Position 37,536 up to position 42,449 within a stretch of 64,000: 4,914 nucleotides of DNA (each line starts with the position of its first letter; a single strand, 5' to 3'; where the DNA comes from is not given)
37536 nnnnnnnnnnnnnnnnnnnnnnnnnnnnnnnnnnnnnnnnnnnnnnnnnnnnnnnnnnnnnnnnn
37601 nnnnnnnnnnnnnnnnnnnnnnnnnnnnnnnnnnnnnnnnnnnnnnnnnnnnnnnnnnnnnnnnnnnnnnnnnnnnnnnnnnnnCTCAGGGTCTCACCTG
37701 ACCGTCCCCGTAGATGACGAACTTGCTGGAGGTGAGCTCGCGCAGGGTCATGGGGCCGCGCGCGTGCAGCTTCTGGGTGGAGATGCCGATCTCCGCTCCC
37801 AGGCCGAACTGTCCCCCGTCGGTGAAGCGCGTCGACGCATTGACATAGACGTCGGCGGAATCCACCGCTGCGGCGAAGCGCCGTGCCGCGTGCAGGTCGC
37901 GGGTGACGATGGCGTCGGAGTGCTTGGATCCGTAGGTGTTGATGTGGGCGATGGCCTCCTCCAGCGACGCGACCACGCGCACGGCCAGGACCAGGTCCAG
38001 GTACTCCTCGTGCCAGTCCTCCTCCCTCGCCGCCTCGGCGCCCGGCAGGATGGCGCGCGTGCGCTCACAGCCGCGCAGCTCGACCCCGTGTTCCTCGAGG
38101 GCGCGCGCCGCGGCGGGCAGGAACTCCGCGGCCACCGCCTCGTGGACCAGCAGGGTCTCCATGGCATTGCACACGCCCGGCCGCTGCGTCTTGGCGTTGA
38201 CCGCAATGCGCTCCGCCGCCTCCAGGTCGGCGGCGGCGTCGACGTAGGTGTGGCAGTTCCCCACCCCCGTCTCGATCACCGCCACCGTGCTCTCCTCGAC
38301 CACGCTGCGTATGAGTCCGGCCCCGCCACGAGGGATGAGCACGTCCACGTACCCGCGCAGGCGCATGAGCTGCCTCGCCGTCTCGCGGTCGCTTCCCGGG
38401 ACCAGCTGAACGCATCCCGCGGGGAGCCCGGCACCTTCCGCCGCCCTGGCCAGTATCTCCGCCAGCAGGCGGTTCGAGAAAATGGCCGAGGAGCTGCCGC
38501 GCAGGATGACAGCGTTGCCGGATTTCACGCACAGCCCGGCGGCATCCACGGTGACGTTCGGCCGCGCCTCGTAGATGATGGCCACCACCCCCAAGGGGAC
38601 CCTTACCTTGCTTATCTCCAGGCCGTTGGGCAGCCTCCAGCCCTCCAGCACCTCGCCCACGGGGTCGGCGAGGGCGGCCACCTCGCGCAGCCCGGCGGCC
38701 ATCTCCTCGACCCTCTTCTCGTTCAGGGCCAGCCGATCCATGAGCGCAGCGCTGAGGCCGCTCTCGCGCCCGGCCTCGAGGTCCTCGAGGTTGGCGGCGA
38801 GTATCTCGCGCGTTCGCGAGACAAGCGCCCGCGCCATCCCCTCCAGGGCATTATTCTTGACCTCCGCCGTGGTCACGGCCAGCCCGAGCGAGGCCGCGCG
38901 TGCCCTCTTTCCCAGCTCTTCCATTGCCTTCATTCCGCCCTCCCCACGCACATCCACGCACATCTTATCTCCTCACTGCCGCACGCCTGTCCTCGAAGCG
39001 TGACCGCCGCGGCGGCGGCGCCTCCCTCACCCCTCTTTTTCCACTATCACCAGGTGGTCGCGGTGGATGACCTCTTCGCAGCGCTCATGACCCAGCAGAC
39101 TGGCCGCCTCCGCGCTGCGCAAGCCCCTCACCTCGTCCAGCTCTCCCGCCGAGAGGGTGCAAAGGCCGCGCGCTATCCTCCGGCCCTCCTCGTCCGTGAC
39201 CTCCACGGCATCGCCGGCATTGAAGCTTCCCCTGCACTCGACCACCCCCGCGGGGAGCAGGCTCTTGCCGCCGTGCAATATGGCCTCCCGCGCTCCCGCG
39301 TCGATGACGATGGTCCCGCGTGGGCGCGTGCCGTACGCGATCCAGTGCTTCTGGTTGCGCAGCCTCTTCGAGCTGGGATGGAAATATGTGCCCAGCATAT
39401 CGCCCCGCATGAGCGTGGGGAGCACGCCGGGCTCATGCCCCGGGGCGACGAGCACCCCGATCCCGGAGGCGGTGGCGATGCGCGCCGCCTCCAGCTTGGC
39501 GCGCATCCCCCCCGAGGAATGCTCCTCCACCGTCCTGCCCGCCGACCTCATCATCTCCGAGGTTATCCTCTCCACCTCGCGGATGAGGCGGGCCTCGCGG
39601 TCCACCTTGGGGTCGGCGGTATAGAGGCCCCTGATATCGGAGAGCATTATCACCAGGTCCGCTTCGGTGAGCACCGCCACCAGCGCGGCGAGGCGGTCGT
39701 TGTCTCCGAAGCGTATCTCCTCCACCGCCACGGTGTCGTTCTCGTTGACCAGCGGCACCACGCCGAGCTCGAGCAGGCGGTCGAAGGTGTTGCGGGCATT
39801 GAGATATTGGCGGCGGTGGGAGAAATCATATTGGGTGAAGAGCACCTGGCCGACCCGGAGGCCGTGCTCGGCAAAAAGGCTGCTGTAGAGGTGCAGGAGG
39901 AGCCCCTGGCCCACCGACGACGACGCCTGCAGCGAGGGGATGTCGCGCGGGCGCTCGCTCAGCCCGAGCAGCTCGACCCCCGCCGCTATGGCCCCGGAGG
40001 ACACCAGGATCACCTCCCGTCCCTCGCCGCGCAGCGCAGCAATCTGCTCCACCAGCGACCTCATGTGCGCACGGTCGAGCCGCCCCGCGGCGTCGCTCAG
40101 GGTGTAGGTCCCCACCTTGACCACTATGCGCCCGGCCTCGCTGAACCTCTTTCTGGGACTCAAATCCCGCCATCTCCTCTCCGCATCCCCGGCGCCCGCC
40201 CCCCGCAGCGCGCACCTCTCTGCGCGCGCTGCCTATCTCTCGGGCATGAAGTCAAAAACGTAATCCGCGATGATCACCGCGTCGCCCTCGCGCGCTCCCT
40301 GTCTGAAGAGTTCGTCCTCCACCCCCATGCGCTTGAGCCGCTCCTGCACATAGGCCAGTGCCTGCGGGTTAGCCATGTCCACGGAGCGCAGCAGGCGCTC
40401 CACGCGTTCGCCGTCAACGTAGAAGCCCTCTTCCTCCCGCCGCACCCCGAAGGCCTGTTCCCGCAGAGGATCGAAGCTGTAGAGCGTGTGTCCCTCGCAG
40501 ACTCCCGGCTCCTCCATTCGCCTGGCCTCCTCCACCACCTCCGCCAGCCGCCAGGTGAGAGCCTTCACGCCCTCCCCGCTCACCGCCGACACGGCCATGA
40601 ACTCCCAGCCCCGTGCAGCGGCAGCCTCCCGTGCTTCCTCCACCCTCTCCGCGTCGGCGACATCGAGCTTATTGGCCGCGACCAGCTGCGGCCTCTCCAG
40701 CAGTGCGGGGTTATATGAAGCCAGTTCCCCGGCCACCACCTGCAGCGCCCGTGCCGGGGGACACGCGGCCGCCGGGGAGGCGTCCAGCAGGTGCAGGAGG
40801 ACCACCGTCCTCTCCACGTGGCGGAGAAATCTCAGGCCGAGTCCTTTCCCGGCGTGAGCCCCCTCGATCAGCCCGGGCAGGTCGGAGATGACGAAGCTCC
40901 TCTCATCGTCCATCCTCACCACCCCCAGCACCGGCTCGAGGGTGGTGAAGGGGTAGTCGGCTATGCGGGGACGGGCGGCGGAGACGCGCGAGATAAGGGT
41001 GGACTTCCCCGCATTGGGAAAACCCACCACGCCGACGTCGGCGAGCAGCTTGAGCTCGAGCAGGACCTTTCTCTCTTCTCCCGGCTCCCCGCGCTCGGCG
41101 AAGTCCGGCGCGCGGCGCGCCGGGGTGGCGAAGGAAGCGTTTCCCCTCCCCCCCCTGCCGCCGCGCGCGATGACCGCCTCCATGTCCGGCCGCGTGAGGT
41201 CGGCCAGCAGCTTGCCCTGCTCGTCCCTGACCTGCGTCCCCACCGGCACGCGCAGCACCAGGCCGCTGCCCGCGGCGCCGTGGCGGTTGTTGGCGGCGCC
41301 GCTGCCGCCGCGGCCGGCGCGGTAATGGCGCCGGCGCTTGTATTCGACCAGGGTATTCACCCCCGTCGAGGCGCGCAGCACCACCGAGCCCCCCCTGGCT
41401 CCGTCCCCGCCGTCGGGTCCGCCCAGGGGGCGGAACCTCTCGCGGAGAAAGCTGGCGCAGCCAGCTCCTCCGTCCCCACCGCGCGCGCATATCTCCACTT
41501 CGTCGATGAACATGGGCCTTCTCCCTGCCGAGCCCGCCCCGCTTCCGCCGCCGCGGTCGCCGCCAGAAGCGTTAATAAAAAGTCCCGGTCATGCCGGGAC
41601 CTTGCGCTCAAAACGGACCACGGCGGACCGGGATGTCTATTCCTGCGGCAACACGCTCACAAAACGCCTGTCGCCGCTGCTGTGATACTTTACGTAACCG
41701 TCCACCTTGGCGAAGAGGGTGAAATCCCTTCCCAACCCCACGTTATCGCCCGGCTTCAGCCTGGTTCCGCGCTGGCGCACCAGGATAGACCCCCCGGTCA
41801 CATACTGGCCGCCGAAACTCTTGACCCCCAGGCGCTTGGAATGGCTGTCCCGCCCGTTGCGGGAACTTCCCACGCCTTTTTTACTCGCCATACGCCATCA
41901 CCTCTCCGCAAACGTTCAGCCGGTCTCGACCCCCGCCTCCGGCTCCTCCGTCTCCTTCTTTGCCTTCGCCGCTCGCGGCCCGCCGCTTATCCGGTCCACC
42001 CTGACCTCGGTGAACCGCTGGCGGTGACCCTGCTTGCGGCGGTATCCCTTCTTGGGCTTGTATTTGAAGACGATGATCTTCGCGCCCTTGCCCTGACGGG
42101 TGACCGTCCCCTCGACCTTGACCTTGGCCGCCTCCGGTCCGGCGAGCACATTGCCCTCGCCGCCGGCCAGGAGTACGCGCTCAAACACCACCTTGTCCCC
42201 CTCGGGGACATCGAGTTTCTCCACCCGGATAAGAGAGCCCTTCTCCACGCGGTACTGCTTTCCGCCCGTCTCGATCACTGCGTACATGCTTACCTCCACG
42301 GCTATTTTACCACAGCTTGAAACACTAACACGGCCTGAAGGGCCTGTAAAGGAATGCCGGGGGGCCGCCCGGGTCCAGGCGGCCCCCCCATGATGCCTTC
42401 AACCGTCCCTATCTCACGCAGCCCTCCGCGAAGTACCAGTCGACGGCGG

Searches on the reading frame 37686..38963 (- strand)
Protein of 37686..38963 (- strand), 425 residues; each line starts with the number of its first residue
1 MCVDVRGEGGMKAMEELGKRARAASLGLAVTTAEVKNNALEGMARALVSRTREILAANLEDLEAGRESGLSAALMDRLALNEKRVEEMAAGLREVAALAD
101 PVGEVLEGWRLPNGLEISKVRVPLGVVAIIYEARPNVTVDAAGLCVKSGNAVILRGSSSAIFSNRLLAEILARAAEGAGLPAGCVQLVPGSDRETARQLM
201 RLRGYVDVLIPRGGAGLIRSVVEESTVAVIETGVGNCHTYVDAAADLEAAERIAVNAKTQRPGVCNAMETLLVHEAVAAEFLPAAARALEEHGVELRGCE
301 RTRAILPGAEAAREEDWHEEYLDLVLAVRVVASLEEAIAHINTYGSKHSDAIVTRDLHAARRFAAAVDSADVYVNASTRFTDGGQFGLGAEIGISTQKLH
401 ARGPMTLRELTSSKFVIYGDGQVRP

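Call 13: search_protein_families(library=pfam, proteins=[window:37686-38963:-], max_evalue=0.001)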
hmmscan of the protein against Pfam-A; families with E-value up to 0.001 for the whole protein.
window:37686-38963:- (425 aa): 1 family
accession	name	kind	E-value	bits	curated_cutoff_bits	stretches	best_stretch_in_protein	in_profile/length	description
PF00171.27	Aldedh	-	1.4e-27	96.8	23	2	13-291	30-295/461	Aldehyde dehydrogenase family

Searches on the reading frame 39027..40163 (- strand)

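Call 13: search_protein_families(library=pfam, proteins=[window:39027-40163:-], max_evalue=0.001)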
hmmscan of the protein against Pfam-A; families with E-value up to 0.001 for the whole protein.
window:39027-40163:- (378 aa): 2 families
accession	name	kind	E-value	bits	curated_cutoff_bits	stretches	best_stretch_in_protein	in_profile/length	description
PF00696.33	AA_kinase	-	1.1e-44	153.4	24.9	1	12-239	2-232/234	Amino acid kinase family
PF01472.26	PUA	-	5e-20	71.7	24.8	1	283-353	1-70/74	PUA domain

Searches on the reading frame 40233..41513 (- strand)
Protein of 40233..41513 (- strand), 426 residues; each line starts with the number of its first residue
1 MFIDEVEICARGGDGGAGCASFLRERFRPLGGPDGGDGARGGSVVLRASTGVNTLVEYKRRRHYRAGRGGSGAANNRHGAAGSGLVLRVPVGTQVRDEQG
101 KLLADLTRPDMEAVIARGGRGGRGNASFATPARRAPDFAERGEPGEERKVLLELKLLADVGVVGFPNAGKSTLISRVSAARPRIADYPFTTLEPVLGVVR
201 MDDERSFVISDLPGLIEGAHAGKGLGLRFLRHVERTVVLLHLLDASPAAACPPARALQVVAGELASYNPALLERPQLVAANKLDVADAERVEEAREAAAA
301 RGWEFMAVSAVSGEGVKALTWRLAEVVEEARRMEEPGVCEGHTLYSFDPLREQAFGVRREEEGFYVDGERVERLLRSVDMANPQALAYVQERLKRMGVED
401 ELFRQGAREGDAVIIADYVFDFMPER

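Call 13: search_protein_families(library=pfam, proteins=[window:40233-41513:-], max_evalue=0.001)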
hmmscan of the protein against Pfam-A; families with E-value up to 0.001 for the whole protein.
window:40233-41513:- (426 aa): 5 families
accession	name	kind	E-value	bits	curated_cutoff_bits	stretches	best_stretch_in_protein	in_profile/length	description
PF01018.28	GTP1_OBG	-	8.3e-55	185.1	27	1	3-156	1-155/155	GTP1/OBG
PF01926.29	MMR_HSR1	-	1.6e-22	80.2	21.9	1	159-282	1-113/113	50S ribosome-binding GTPase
PF09269.16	DUF1967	-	3e-20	72.5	27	1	356-422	2-70/70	Domain of unknown function (DUF1967)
PF02421.24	FeoB_N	-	8.7e-10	38.8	27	1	160-319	3-152/156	Ferrous iron transport protein B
PF03029.23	ATP_bind_1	-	0.00072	19.8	27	0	190-349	77-229/240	Conserved hypothetical ATP binding protein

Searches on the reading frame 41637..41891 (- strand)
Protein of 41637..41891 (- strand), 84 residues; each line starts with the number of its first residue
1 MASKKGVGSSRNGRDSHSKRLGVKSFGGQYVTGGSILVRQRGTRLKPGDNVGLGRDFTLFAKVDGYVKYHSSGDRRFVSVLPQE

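Call 13: search_protein_families(library=pfam, proteins=[window:41637-41891:-], max_evalue=0.001)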
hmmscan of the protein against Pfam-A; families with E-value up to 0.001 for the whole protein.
window:41637-41891:- (84 aa): 1 family
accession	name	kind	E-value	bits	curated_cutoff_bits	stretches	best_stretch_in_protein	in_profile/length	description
PF01016.24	Ribosomal_L27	-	1.4e-36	124.8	20.5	1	2-80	1-79/79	Ribosomal L27 protein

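Call 21: find_encoding_contigs(protein=window:41637-41891:-, flank=10000, max_places=10)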
Protein window:41637-41891:- (84 aa): 6 contigs read that carry it; 6 places shown.
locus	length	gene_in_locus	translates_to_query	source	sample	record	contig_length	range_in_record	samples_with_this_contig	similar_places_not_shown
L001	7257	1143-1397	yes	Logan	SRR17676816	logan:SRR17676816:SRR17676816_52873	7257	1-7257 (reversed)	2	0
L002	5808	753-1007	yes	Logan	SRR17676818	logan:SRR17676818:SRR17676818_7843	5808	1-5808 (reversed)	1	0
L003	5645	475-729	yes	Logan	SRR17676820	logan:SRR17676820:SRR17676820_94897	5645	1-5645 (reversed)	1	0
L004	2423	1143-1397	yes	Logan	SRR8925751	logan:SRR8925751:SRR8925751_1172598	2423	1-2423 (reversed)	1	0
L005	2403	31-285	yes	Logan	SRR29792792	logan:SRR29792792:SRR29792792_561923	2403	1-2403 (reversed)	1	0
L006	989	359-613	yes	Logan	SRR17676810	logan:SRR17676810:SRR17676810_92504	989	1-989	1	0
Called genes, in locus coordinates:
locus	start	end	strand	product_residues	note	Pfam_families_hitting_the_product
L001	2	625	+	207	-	?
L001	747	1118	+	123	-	PF00829:Ribosomal_L21p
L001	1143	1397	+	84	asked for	PF01016:Ribosomal_L27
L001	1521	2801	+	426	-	PF01018:GTP1_OBG, PF01926:MMR_HSR1, PF02421:FeoB_N, PF09269:DUF1967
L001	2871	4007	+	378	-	PF00696:AA_kinase, PF01472:PUA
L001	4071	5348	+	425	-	PF00171:Aldedh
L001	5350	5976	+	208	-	PF01467:CTP_transf_like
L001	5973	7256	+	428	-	?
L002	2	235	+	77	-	?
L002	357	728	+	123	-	PF00829:Ribosomal_L21p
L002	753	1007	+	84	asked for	PF01016:Ribosomal_L27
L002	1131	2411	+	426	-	PF01018:GTP1_OBG, PF01926:MMR_HSR1, PF02421:FeoB_N, PF09269:DUF1967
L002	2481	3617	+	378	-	PF00696:AA_kinase, PF01472:PUA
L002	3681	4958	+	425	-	PF00171:Aldedh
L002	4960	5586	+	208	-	PF01467:CTP_transf_like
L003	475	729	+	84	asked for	PF01016:Ribosomal_L27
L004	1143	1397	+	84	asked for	PF01016:Ribosomal_L27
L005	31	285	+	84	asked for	PF01016:Ribosomal_L27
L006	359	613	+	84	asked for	PF01016:Ribosomal_L27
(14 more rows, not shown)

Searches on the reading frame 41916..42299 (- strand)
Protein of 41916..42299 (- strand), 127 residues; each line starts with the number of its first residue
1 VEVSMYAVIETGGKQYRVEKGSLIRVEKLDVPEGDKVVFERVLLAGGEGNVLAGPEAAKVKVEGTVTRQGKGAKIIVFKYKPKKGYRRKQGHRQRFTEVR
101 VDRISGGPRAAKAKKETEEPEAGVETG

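Call 13: search_protein_families(library=pfam, proteins=[window:41916-42299:-], max_evalue=0.001)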
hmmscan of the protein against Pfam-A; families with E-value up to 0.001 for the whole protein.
window:41916-42299:- (127 aa): 1 family
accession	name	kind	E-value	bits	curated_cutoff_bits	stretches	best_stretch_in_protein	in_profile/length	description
PF00829.26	Ribosomal_L21p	-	1e-36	125.6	27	1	5-104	1-99/99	Ribosomal prokaryotic L21 protein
